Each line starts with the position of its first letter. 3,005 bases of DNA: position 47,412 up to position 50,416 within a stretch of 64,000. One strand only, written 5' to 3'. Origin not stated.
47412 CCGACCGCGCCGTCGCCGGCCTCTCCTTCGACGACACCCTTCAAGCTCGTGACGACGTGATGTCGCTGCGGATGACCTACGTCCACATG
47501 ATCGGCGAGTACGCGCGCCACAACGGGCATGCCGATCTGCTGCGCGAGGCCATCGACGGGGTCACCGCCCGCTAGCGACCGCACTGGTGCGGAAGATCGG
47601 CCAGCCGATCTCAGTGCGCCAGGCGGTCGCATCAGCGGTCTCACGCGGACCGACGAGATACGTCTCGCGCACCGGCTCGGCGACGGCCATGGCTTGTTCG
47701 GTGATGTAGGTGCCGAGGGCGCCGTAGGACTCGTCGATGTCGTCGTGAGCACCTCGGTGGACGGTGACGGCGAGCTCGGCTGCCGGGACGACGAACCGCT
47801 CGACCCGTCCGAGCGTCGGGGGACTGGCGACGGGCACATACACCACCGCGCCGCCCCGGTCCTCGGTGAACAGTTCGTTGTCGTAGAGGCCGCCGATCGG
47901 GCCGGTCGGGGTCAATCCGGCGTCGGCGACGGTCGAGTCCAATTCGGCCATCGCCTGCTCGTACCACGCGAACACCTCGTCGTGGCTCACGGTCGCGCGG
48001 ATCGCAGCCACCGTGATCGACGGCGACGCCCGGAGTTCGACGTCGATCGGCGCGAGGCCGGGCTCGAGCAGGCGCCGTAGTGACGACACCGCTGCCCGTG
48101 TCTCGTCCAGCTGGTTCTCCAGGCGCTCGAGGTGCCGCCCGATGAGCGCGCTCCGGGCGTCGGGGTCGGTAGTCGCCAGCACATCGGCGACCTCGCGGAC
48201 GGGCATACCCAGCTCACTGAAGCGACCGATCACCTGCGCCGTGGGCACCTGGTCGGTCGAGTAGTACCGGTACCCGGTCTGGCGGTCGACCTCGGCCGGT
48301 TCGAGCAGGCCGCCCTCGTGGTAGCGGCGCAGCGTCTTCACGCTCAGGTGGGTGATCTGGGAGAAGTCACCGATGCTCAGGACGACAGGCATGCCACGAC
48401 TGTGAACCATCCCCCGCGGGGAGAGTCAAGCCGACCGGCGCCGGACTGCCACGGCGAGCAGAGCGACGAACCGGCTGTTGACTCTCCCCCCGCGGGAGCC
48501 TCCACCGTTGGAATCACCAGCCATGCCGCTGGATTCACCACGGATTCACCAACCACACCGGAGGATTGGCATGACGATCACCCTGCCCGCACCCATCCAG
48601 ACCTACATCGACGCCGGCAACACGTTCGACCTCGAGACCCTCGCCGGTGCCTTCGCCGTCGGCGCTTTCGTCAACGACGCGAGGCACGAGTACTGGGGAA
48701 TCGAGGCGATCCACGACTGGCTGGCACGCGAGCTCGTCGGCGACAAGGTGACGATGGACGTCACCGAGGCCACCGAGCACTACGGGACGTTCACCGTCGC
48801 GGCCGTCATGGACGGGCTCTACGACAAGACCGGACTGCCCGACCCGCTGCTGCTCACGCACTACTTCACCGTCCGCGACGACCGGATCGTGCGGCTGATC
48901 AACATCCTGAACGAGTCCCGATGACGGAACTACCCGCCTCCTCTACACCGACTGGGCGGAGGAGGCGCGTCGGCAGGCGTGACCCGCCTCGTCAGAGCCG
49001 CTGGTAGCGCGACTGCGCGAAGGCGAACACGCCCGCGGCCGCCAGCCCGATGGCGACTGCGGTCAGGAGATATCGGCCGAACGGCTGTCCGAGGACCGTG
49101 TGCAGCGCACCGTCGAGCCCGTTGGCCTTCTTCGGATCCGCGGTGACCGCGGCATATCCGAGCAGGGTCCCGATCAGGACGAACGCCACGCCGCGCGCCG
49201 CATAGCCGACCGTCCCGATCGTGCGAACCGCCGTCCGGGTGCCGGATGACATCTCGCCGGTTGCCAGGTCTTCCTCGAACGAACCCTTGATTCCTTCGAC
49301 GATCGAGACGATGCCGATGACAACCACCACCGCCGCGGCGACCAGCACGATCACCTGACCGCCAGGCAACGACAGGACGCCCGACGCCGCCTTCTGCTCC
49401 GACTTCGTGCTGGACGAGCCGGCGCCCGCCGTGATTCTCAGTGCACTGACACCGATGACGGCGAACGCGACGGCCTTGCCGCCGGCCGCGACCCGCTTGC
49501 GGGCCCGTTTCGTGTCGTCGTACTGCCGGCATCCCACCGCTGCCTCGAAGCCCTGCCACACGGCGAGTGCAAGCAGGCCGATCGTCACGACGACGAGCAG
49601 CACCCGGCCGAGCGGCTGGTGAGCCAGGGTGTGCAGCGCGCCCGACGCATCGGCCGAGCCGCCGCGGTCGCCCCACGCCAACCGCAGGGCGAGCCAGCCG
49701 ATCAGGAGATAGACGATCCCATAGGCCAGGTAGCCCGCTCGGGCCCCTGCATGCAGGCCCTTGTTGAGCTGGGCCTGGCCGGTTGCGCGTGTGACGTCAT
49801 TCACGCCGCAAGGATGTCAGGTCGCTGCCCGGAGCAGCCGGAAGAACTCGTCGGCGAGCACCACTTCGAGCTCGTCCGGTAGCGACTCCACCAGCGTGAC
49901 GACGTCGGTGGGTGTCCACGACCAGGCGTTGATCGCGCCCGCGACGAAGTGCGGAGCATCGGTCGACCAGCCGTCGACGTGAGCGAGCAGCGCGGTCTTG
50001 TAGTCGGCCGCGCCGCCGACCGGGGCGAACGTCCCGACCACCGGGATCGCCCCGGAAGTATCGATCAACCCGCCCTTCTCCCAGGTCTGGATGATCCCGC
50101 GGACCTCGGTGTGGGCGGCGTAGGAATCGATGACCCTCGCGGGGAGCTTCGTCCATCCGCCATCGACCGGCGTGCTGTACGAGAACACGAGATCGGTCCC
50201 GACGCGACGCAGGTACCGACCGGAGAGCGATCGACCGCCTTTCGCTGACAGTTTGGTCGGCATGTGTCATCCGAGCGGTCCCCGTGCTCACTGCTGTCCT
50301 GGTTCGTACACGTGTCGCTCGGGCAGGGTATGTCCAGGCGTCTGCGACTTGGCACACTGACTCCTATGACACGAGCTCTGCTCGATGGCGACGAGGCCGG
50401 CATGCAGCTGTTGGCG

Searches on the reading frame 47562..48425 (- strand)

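Call 11: search_protein_families(library=pfam, proteins=[window:47562-48425:-], max_evalue=0.001)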
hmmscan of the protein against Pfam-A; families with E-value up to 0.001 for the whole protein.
window:47562-48425:- (287 aa): 3 families
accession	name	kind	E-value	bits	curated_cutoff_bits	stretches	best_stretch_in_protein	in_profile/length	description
PF06445.20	GyrI-like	-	2.2e-14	54.4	26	1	129-277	3-154/155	GyrI-like small molecule binding domain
PF13411.12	MerR_1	-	1e-13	51.6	21.6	1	17-84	2-67/69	MerR HTH family regulatory protein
PF00376.29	MerR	-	3.6e-10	39.9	28.2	1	17-55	1-38/38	MerR family regulatory protein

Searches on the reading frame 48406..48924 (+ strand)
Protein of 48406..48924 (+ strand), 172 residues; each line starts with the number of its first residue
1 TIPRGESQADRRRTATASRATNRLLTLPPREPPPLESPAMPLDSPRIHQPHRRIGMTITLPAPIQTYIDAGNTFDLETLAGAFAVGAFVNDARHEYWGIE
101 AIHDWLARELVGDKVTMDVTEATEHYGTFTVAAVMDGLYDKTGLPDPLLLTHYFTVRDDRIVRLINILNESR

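Call 11: search_protein_families(library=pfam, proteins=[window:48406-48924:+], max_evalue=0.001)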
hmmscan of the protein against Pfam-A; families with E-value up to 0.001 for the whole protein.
window:48406-48924:+ (172 aa): 1 family
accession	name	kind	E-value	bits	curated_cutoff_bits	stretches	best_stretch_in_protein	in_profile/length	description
PF12680.13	SnoaL_2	-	4.5e-05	24.4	27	1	65-163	2-101/102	SnoaL-like domain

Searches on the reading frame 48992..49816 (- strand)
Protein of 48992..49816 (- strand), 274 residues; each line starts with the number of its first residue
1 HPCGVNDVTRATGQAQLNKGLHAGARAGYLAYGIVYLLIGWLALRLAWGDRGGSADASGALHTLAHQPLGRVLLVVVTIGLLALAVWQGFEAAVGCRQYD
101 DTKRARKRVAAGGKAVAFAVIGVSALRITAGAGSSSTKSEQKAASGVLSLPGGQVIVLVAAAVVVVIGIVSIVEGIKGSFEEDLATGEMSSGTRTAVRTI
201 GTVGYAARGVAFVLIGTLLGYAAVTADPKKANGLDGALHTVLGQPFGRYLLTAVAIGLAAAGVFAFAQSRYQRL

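Call 11: search_protein_families(library=pfam, proteins=[window:48992-49816:-], max_evalue=0.001)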
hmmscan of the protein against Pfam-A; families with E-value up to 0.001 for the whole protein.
window:48992-49816:- (274 aa): 1 family
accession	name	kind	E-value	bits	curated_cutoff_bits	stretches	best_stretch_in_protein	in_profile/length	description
PF06724.16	DUF1206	-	1.2e-53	179.4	26.2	3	27-94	1-69/70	Domain of Unknown Function (DUF1206)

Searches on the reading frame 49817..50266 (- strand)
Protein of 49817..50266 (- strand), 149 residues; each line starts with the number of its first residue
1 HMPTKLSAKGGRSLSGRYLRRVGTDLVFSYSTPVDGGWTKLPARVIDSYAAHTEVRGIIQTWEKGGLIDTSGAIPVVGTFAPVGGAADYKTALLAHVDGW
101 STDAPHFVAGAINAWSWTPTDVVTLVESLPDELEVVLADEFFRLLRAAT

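Call 11: search_protein_families(library=pfam, proteins=[window:49817-50266:-], max_evalue=0.001)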
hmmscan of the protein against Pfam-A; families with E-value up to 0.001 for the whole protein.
window:49817-50266:- (149 aa): 1 family
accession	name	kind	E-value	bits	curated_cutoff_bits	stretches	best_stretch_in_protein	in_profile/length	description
PF14323.11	GxGYxYP_C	-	1.2e-15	58.4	27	1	15-146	92-242/242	GxGYxYP putative glycoside hydrolase C-terminal domain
